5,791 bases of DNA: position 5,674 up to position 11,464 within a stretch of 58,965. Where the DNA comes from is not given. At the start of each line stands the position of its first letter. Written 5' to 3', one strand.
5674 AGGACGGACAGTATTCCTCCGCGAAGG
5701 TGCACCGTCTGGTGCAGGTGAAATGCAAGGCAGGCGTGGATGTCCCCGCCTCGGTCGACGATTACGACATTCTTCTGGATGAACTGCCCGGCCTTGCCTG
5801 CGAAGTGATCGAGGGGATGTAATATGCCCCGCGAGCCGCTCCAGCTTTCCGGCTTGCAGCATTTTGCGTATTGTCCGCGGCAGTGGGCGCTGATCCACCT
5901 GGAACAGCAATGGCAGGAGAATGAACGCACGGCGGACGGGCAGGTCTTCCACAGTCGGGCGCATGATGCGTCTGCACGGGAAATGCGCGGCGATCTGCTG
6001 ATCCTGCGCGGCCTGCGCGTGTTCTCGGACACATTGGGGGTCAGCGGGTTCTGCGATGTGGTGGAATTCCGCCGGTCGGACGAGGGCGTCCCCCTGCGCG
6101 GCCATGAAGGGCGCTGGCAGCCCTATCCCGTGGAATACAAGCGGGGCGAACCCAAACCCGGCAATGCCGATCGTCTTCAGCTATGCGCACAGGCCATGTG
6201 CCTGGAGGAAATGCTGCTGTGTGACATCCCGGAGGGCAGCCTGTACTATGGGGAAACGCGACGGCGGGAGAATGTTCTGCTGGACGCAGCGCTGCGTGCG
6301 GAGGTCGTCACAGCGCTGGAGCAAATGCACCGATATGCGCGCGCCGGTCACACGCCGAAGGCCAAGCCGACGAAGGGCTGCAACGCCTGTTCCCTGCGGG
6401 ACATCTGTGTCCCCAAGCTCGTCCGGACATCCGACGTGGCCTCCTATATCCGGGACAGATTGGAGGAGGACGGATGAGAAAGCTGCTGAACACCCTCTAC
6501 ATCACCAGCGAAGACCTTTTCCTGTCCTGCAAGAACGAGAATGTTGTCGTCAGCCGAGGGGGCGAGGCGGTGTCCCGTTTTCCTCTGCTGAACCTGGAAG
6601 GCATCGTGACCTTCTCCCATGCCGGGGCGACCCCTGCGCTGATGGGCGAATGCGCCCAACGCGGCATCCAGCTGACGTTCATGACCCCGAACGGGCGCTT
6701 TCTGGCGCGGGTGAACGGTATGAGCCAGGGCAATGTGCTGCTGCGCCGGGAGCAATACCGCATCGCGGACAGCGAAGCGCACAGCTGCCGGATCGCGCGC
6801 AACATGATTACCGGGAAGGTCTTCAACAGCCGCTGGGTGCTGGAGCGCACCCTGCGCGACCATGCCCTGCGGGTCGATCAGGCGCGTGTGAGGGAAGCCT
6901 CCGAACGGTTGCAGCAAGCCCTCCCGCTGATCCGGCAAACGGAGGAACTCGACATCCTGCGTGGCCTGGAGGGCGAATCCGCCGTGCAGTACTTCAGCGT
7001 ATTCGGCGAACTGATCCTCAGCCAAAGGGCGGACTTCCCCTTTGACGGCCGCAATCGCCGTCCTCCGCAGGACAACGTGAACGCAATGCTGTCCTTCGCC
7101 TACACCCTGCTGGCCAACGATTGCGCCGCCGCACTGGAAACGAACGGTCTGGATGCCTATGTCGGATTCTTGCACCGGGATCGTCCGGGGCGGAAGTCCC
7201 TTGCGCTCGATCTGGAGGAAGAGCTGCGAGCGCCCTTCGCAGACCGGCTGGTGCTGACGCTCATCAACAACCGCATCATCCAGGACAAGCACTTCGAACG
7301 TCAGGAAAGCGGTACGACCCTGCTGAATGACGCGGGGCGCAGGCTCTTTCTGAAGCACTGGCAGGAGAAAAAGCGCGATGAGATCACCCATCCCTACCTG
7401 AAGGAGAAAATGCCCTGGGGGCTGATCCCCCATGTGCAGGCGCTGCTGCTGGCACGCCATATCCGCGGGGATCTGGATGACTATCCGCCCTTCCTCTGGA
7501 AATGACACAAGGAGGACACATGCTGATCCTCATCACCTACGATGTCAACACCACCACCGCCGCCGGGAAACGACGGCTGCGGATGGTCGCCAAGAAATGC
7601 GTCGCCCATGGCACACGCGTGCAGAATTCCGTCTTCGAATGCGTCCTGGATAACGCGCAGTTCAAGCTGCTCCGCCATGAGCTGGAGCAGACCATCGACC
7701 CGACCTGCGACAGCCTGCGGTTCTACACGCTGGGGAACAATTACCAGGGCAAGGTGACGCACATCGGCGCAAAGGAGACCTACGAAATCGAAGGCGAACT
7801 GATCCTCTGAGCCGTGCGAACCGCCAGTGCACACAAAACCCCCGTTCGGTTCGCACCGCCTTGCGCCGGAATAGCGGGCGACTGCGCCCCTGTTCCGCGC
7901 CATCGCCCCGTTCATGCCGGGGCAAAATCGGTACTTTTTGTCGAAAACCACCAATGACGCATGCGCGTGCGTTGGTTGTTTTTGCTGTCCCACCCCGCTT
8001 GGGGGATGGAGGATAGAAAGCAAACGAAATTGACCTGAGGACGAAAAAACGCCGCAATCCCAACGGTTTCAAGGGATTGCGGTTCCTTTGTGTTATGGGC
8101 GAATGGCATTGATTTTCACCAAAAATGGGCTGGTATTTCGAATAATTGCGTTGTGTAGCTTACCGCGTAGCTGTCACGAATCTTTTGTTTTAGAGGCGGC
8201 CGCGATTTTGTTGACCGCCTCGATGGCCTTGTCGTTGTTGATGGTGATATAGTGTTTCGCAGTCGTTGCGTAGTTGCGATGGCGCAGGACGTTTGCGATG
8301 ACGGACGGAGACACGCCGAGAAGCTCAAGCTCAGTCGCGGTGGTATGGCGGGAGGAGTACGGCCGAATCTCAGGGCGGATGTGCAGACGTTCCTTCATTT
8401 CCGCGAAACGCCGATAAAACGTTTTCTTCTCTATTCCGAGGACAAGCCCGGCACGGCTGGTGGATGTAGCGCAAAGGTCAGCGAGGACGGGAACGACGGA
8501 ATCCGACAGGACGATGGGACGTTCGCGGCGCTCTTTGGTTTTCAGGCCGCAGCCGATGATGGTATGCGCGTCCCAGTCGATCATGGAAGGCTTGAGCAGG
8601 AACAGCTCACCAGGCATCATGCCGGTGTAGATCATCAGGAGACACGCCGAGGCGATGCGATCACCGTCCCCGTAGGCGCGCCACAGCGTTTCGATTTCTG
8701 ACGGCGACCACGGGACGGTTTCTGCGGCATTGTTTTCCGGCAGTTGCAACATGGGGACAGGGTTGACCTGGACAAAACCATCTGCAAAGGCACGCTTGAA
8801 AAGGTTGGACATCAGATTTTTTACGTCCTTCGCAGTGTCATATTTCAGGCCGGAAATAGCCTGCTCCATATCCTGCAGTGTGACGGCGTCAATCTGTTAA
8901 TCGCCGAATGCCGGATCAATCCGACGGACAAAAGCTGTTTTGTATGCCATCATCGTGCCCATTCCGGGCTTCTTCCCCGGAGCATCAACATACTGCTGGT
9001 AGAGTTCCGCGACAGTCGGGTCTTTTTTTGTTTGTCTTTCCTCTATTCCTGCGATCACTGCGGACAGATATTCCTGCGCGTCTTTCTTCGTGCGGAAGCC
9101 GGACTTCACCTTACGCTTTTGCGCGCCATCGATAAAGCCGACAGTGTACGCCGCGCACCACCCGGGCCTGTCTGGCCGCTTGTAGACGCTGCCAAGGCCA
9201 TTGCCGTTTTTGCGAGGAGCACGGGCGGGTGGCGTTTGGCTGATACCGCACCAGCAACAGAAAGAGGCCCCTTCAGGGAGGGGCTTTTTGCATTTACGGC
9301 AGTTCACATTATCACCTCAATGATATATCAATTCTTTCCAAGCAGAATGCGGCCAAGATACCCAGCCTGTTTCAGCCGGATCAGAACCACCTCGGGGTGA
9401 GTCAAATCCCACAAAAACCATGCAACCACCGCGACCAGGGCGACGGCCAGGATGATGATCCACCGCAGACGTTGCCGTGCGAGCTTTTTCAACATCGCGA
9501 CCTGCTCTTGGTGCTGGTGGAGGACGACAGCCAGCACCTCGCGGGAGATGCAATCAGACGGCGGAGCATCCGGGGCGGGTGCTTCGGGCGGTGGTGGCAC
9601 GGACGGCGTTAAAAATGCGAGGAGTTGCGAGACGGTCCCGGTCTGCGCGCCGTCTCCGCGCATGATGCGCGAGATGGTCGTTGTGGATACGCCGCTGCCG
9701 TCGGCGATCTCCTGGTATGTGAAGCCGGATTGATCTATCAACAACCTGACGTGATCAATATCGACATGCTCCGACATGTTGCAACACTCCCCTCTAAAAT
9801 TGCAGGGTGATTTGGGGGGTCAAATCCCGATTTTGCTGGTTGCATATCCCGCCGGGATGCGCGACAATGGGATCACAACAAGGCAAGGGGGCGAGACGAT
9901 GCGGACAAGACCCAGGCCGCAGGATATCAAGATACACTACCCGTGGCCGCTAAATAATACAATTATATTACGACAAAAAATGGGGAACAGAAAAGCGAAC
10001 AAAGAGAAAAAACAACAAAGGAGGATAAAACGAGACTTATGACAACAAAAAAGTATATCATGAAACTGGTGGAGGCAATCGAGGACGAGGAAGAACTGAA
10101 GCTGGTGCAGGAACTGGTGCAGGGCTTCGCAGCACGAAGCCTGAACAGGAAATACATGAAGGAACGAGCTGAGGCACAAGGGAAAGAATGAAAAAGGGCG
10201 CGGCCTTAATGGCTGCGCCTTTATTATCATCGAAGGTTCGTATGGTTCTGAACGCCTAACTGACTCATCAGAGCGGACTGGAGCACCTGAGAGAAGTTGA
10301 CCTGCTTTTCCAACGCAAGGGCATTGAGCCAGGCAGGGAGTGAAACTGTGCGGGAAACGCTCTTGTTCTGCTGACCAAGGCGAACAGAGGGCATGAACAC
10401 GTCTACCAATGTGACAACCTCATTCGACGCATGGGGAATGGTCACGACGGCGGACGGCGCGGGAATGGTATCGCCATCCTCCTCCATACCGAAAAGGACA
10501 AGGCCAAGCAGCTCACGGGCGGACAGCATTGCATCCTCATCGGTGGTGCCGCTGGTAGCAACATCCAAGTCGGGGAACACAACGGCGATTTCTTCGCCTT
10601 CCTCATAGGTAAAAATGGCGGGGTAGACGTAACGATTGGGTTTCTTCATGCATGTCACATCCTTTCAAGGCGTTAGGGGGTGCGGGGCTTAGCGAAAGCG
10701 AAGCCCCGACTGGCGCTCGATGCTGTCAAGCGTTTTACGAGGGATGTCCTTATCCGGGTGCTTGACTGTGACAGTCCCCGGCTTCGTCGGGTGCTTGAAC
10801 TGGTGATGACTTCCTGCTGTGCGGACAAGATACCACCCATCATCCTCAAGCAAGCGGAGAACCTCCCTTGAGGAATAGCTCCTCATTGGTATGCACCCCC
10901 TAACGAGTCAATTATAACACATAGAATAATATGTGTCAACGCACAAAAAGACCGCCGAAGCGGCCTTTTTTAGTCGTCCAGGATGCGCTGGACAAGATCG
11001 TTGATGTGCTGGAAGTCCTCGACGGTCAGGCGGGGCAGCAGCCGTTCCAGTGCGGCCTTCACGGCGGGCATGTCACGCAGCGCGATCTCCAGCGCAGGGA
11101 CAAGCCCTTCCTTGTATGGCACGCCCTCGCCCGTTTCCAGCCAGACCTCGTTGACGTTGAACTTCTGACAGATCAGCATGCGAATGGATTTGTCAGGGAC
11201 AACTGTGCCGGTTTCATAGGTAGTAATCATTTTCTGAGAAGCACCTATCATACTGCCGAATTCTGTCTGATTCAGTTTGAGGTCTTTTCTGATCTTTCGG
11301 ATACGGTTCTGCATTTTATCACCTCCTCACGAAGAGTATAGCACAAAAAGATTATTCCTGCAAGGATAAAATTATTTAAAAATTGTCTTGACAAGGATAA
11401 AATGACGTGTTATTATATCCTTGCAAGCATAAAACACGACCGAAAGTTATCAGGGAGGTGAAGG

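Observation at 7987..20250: A 12.2-kb integrative element sits inside the leader-proximal type I-C CRISPR repeat, splitting it into two chimeric att-like halves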

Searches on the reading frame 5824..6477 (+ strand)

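Call 11: search_protein_families(library=pfam, proteins=[window:5824-6477:+], max_evalue=0.01)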
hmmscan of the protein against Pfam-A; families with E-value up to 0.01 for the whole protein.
window:5824-6477:+ (217 aa): 2 families
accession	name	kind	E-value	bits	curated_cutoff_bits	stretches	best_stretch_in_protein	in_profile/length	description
PF01930.23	Cas_Cas4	-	9.4e-21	75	22.7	1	9-196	3-159/160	Domain of unknown function DUF83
PF12705.13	PDDEXK_1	-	3.6e-05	24.3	22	0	103-195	141-246/247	PD-(D/E)XK nuclease superfamily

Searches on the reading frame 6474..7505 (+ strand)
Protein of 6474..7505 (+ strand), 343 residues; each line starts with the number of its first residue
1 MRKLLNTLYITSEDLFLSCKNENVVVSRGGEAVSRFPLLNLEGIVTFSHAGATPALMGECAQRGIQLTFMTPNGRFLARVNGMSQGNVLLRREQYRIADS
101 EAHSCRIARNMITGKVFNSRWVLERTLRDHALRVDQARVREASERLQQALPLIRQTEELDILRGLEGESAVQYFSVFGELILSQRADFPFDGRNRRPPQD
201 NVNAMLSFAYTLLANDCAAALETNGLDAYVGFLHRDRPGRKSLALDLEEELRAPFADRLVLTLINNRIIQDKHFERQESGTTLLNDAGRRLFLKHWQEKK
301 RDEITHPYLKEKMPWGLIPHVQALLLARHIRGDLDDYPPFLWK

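Call 11: search_protein_families(library=pfam, proteins=[window:6474-7505:+], max_evalue=0.01)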
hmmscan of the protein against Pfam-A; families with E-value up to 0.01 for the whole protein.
window:6474-7505:+ (343 aa): 1 family
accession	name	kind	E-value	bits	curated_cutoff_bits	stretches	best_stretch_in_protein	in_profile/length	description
PF01867.21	Cas_Cas1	-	9.1e-102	340.5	22.3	1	8-298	1-283/283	CRISPR associated protein Cas1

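Call 16: find_homologous_proteins(query=window:6474-7505:+, max_evalue=1e-30)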
Query window:6474-7505:+ (343 aa): 8000 proteins with E <= 1e-30 among 8000 candidates; the best 120 are listed.
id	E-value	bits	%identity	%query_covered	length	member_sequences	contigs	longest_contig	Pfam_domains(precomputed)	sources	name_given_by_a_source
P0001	2.8e-228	775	100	100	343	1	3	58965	PF01867.22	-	-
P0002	5.5e-225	764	98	100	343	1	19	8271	PF01867.22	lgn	-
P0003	1.9e-208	709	90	100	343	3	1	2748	PF01867.22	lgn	-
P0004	3.3e-206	702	90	100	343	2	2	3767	PF01867.22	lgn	-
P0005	1.0e-199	681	87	100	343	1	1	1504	PF01867.22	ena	-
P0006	2.2e-198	676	87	100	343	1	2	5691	PF01867.22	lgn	-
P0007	2.2e-198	676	87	100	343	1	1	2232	PF01867.22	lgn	-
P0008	7.3e-198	675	87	100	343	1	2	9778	PF01867.22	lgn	-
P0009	5.8e-197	672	85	100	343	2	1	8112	PF01867.22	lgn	-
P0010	6.1e-197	672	86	100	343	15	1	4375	PF01867.22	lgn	-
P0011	9.8e-197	671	86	100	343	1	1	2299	PF01867.22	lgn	-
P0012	1.6e-196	670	86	100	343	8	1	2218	PF01867.22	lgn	-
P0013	4.2e-196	669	85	100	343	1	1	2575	PF01867.22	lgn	-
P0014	7.6e-196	668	85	100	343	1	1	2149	PF01867.22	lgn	-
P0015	7.7e-196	668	85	100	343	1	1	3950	PF01867.22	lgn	-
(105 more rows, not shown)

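Call 17: find_encoding_contigs(protein=P0001, flank=10000, max_places=10)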
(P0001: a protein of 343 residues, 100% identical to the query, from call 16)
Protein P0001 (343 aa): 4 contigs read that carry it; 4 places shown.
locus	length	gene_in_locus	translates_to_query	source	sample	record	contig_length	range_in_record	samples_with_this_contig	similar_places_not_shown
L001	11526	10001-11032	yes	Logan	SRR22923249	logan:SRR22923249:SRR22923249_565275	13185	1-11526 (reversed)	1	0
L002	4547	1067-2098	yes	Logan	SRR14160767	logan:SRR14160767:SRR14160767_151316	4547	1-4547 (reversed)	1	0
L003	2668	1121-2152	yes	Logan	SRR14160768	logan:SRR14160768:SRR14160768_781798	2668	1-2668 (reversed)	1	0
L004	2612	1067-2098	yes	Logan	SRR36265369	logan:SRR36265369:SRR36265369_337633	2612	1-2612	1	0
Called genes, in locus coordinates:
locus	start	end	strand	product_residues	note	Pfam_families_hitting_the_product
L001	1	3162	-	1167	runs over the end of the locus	PF00176:SNF2-rel_dom, PF00270:DEAD, PF04851:ResIII, PF00271:Helicase_C, PF13020:NOV_C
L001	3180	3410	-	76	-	PF13443:HTH_26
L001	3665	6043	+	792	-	PF00270:DEAD, PF04851:ResIII (weak), PF00271:Helicase_C, PF22590:Cas3-like_C_2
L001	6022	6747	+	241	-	PF09704:Cas_Cas5d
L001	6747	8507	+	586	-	PF09709:Cas_Csd1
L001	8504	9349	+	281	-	PF05107:Cas_Cas7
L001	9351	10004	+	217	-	PF01930:Cas_Cas4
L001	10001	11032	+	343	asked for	PF01867:Cas_Cas1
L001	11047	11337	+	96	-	PF09827:CRISPR_Cas2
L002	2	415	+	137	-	?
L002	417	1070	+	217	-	PF01930:Cas_Cas4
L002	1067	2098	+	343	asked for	PF01867:Cas_Cas1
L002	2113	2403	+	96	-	PF09827:CRISPR_Cas2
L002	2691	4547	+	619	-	?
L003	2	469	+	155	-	?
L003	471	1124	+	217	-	PF01930:Cas_Cas4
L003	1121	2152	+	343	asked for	PF01867:Cas_Cas1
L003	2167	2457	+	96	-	PF09827:CRISPR_Cas2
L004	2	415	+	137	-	?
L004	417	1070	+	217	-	PF01930:Cas_Cas4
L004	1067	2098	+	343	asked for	PF01867:Cas_Cas1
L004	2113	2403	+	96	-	PF09827:CRISPR_Cas2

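Call 18: find_encoding_contigs(protein=P0002, flank=10000, max_places=10)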
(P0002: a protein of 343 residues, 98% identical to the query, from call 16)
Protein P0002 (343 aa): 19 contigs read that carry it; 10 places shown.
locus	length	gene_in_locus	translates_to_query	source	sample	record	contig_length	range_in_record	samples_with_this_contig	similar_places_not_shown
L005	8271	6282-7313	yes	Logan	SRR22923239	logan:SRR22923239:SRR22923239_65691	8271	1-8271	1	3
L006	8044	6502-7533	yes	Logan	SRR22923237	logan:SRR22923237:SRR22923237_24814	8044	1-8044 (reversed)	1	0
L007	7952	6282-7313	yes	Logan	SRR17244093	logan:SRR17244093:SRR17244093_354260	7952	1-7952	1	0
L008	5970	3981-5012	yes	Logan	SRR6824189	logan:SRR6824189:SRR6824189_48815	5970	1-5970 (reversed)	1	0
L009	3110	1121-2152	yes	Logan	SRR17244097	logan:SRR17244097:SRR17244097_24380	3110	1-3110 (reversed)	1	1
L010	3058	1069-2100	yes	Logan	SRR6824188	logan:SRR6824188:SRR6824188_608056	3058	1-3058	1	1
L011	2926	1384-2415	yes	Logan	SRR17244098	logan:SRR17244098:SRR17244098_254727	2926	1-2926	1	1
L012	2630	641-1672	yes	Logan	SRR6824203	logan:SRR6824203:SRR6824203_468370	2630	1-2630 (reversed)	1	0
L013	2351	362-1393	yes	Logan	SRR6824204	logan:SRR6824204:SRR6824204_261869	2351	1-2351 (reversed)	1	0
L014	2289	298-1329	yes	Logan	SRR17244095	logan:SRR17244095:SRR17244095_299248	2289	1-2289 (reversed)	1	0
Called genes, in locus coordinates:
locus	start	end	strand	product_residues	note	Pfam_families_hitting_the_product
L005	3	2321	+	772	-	?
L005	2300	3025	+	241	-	PF09704:Cas_Cas5d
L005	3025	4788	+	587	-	PF09709:Cas_Csd1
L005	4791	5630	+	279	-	PF05107:Cas_Cas7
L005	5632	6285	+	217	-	PF01930:Cas_Cas4, PF12705:PDDEXK_1 (faint)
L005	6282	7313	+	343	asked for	PF01867:Cas_Cas1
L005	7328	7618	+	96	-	PF09827:CRISPR_Cas2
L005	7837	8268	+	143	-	-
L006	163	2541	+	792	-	PF00270:DEAD, PF04851:ResIII (weak), PF00271:Helicase_C, PF22590:Cas3-like_C_2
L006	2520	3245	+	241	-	PF09704:Cas_Cas5d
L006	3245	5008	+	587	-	PF09709:Cas_Csd1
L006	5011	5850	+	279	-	PF05107:Cas_Cas7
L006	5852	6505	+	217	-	PF01930:Cas_Cas4, PF12705:PDDEXK_1 (faint)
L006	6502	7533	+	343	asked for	PF01867:Cas_Cas1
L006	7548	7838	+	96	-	PF09827:CRISPR_Cas2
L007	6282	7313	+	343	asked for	PF01867:Cas_Cas1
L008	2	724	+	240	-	?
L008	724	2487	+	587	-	PF09709:Cas_Csd1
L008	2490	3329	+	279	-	PF05107:Cas_Cas7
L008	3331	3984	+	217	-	PF01930:Cas_Cas4, PF12705:PDDEXK_1 (faint)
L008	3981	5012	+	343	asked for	PF01867:Cas_Cas1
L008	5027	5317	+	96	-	PF09827:CRISPR_Cas2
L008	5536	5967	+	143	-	-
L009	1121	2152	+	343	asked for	PF01867:Cas_Cas1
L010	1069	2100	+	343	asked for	PF01867:Cas_Cas1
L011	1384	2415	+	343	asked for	PF01867:Cas_Cas1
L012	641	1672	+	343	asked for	PF01867:Cas_Cas1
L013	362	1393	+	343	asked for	PF01867:Cas_Cas1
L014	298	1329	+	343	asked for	PF01867:Cas_Cas1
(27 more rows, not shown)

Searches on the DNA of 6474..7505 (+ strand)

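Call 80: search_rna_families(sources=[L002, L004, L291], threshold=evalue, max_evalue=1)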
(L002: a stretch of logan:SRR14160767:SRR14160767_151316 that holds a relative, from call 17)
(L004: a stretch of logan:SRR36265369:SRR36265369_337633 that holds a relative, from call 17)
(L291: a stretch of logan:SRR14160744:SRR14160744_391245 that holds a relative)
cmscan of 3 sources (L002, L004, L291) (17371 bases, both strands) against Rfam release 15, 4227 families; matches with E-value up to 1: 0.
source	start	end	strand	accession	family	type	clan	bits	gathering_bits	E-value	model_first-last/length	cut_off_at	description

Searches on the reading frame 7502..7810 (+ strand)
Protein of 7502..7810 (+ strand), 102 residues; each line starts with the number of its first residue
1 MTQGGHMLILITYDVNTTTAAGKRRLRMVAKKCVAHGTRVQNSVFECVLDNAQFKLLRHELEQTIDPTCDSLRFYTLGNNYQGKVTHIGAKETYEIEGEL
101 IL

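Call 11: search_protein_families(library=pfam, proteins=[window:7502-7810:+], max_evalue=0.01)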
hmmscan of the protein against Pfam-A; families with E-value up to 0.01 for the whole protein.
window:7502-7810:+ (102 aa): 1 family
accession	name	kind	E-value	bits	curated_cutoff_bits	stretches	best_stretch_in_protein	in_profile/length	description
PF09827.14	CRISPR_Cas2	-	6.3e-24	84.4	23.8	1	7-84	1-73/74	CRISPR associated protein Cas2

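Call 14: find_encoding_contigs(protein=window:7502-7810:+, flank=10000, max_places=10)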
Protein window:7502-7810:+ (102 aa): no gene with exactly this product is on record in the collection.

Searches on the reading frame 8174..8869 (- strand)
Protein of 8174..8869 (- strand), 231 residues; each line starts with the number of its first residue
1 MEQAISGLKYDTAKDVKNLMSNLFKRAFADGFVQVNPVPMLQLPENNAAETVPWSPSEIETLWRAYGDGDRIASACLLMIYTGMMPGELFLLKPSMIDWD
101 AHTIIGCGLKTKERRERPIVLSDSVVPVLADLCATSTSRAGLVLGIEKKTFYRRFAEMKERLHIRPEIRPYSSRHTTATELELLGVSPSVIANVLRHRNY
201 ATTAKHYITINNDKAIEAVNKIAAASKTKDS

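Call 11: search_protein_families(library=pfam, proteins=[window:8174-8869:-], max_evalue=0.01)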
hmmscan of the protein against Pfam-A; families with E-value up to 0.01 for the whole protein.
window:8174-8869:- (231 aa): 1 family
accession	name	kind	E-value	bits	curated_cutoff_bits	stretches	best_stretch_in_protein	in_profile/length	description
PF00589.27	Phage_integrase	-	6.8e-14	52.4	27.1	1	71-211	23-169/172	Phage integrase family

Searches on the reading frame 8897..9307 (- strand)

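Call 11: search_protein_families(library=pfam, proteins=[window:8897-9307:-], max_evalue=0.01)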
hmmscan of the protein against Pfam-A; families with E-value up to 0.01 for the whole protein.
window:8897-9307:- (136 aa): 1 family
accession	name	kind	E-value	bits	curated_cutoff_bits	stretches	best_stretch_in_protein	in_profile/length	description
PF14657.12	Arm-DNA-bind_4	-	2e-09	37.3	22.3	1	50-90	2-44/47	Arm DNA-binding domain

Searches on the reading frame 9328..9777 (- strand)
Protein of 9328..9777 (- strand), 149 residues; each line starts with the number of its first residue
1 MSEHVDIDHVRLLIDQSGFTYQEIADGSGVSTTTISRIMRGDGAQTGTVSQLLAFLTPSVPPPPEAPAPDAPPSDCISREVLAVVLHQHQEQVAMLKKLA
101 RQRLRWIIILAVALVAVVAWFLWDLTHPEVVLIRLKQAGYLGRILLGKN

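Call 11: search_protein_families(library=pfam, proteins=[window:9328-9777:-], max_evalue=0.01)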
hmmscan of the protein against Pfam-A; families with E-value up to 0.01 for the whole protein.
window:9328-9777:- (149 aa): 7 families
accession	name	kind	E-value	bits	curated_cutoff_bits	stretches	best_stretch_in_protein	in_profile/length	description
PF01381.28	HTH_3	-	2.9e-06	27.7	23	1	11-54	2-45/55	Helix-turn-helix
PF00356.27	LacI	-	0.00017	21.7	27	1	22-50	3-27/46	Bacterial regulatory proteins, lacI family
PF13560.12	HTH_31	-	0.00025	21.7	27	1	11-53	7-51/64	Helix-turn-helix domain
PF20432.4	Xre-like-HTH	-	0.00027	21.6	25.8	1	5-54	10-59/63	Antitoxin Xre-like helix-turn-helix domain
PF01371.25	Trp_repressor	-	0.0013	19.2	27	1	16-40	47-71/88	Trp repressor protein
PF13384.12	HTH_23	-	0.0045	17.2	24.6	0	13-40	13-39/50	Homeodomain-like domain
PF04545.22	Sigma70_r4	-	0.0058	16.6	24.1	0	18-40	20-42/50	Sigma-70, region 4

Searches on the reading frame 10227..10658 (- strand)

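Call 12: search_protein_families(library=pfam, proteins=[window:10227-10658:-], max_evalue=0.01)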
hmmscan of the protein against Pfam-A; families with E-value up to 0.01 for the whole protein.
window:10227-10658:- (143 aa): 1 family
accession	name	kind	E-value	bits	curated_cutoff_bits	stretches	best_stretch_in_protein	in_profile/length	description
PF15919.11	HicB_lk_antitox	-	2.9e-06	27.9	27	1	12-127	1-115/123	HicB_like antitoxin of bacterial toxin-antitoxin system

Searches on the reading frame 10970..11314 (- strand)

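Call 12: search_protein_families(library=pfam, proteins=[window:10970-11314:-], max_evalue=0.01)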
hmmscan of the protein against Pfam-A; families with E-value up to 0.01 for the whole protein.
window:10970-11314:- (114 aa): 4 families
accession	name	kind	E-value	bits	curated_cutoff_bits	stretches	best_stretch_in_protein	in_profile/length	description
PF12844.13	HTH_19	-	6.7e-09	36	30.2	1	3-65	2-64/64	Helix-turn-helix domain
PF01381.28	HTH_3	-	3.2e-06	27.5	23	1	5-59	1-55/55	Helix-turn-helix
PF22495.2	HTH_92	-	9.8e-06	25.2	27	1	6-47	1-41/45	RsaL-like HTH domain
PF15731.11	MqsA_antitoxin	-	8e-05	23.2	30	1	3-47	72-116/131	Antitoxin component of bacterial toxin-antitoxin system, MqsA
